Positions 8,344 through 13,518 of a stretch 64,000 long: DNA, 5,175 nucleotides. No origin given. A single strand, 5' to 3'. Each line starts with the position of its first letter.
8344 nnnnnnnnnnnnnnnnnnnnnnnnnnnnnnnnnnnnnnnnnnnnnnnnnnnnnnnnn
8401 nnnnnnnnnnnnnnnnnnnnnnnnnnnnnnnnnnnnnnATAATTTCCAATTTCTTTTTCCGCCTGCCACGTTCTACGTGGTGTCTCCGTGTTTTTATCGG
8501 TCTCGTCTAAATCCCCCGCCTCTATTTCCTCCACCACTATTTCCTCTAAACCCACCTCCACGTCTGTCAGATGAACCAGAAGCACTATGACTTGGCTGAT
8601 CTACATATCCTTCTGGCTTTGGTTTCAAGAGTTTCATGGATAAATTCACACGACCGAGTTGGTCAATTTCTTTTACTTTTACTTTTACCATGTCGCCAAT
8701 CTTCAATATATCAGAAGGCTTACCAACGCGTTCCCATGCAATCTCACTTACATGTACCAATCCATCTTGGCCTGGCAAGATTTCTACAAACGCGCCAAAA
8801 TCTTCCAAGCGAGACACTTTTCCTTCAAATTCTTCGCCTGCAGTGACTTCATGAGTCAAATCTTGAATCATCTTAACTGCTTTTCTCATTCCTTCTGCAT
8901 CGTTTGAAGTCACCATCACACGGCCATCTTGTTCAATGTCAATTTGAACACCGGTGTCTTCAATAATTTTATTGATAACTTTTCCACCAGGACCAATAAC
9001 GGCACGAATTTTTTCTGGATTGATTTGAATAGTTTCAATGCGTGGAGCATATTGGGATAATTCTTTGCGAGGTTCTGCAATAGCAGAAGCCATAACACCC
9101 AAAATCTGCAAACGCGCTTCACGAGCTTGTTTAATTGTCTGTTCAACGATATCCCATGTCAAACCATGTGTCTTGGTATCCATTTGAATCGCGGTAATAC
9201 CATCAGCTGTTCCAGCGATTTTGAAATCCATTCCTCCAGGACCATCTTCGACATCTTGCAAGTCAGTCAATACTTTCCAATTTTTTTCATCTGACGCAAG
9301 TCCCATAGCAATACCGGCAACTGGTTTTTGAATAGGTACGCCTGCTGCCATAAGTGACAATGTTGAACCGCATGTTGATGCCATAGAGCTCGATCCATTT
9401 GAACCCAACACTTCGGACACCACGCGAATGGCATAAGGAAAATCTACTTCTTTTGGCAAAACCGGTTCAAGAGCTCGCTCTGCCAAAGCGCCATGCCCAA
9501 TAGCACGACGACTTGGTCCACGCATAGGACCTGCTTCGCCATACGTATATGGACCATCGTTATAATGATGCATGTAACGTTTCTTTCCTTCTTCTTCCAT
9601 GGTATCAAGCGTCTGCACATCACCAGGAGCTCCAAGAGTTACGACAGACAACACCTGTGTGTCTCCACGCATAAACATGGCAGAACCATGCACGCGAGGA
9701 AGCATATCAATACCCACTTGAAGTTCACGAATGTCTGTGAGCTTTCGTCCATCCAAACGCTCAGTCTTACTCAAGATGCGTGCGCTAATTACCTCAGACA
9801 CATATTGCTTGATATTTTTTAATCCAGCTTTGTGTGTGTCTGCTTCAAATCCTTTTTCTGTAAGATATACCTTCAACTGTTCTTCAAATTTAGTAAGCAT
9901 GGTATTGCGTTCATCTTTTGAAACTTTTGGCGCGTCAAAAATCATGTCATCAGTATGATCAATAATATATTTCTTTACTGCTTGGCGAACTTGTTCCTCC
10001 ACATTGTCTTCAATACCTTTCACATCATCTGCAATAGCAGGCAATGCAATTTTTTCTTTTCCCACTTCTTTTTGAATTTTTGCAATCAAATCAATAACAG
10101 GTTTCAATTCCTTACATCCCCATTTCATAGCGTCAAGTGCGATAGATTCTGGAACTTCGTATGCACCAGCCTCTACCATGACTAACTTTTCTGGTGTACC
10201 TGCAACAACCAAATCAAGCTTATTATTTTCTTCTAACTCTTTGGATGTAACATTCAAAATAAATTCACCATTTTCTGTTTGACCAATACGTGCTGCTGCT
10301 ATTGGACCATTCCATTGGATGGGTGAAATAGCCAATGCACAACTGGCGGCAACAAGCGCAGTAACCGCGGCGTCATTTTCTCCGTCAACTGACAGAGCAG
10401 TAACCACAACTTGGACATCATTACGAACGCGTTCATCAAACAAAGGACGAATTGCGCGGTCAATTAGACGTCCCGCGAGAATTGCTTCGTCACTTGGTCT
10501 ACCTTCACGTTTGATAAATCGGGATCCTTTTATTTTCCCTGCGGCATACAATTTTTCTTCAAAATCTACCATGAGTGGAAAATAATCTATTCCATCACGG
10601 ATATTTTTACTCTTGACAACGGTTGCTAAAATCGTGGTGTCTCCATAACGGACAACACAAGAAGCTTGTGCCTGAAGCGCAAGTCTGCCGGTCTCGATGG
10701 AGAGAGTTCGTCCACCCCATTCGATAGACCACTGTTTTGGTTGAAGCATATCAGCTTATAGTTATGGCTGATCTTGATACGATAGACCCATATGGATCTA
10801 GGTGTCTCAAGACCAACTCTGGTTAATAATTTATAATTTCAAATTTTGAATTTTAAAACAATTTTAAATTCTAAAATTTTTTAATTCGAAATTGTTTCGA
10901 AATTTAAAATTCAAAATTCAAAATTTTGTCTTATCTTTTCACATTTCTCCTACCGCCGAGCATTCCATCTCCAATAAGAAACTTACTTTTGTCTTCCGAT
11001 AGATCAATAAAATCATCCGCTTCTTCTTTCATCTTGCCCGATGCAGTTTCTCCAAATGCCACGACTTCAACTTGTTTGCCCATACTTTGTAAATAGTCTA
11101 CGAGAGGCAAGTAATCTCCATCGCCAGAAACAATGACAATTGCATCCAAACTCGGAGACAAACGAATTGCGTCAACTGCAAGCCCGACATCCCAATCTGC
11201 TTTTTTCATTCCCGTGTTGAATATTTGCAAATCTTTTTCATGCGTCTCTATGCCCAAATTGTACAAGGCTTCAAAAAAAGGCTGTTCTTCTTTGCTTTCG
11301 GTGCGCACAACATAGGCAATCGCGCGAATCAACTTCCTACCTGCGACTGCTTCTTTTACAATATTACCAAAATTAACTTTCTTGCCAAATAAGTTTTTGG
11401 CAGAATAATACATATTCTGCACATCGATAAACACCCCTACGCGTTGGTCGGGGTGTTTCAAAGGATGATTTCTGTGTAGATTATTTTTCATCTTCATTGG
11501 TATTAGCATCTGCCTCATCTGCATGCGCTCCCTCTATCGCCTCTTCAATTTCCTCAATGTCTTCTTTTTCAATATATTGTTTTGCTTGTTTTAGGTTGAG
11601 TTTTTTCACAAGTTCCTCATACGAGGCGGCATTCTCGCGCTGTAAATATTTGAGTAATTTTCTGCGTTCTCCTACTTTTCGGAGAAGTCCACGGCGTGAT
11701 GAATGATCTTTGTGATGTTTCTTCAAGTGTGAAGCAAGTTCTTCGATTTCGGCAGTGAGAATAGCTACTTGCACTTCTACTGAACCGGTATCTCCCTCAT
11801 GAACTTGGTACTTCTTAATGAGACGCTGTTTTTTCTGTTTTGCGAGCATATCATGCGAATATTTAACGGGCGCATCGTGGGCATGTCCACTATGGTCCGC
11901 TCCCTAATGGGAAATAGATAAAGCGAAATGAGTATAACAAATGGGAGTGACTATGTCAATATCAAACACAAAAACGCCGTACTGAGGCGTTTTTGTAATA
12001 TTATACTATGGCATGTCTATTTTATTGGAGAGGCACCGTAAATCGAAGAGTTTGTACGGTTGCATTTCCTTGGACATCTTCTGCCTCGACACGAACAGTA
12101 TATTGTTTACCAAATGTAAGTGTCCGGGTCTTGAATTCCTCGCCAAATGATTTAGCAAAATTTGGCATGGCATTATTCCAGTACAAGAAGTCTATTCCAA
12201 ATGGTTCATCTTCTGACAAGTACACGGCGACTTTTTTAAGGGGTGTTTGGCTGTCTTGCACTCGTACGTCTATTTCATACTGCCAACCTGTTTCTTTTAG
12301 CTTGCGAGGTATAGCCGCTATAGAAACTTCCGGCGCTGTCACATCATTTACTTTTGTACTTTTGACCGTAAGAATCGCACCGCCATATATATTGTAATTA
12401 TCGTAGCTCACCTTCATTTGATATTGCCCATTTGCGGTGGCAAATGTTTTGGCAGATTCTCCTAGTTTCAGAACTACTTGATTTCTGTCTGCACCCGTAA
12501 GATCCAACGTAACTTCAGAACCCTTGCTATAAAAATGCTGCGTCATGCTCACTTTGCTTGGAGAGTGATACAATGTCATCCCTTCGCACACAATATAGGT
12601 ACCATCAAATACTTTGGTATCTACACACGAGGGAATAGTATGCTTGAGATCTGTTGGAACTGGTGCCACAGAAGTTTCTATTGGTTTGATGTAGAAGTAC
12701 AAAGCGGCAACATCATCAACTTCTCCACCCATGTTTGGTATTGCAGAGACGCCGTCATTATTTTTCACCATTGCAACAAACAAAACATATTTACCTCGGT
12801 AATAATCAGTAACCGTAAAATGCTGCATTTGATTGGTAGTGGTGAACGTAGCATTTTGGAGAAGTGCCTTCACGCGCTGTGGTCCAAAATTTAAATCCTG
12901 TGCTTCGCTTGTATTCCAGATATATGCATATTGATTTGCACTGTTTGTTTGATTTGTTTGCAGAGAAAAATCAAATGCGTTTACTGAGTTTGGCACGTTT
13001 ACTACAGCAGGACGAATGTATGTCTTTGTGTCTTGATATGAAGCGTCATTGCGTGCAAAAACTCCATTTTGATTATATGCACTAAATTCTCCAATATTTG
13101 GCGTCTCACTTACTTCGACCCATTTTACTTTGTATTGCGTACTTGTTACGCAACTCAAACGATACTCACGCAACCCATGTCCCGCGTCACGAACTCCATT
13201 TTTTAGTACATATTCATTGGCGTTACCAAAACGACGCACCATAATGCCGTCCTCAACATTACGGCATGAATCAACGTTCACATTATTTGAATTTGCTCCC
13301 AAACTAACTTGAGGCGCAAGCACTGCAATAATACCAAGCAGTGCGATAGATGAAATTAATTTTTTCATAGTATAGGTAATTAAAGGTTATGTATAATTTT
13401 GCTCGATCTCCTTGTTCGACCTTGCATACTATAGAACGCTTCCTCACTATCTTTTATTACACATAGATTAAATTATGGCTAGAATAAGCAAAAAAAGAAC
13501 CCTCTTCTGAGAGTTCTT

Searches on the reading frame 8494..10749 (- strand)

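Call 22: search_protein_families(library=pfam, max_evalue=0.00001, proteins=[window:8494-10749:-])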
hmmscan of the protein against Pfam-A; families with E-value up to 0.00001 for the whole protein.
window:8494-10749:- (751 aa): 4 families
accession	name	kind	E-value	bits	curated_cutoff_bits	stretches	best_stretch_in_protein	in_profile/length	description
PF01138.27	RNase_PH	-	7.5e-49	165.9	25.5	2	13-144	2-129/130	3' exoribonuclease family, domain 1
PF00575.29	S1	-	4.4e-21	75.5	22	1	635-706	2-74/74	S1 RNA binding domain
PF03725.20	RNase_PH_C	-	1.1e-12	48.1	20.8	1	148-213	1-66/67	3' exoribonuclease family, domain 2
PF00013.35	KH_1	-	3.3e-12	46.4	21.5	1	572-630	2-66/66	KH domain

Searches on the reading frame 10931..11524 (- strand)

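Call 22: search_protein_families(library=pfam, max_evalue=0.00001, proteins=[window:10931-11524:-])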
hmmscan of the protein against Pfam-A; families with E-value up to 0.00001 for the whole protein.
window:10931-11524:- (197 aa): 1 family
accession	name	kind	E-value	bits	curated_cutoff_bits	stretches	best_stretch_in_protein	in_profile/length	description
PF01936.24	NYN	-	8.3e-35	120.9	24.2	1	28-175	1-144/145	NYN domain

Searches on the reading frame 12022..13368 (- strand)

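Call 22: search_protein_families(library=pfam, max_evalue=0.00001, proteins=[window:12022-13368:-])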
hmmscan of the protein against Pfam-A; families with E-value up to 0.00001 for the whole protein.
window:12022-13368:- (448 aa): 0 families

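Call 49: search_protein_families(library=pfam, max_evalue=0.001, proteins=[window:12022-13368:-])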
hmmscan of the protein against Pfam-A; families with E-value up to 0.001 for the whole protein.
window:12022-13368:- (448 aa): 1 family
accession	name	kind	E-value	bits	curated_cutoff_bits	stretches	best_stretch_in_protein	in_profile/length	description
PF13750.12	Big_3_3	-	0.00025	21.2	27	0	417-444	118-145/157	Bacterial Ig-like domain (group 3)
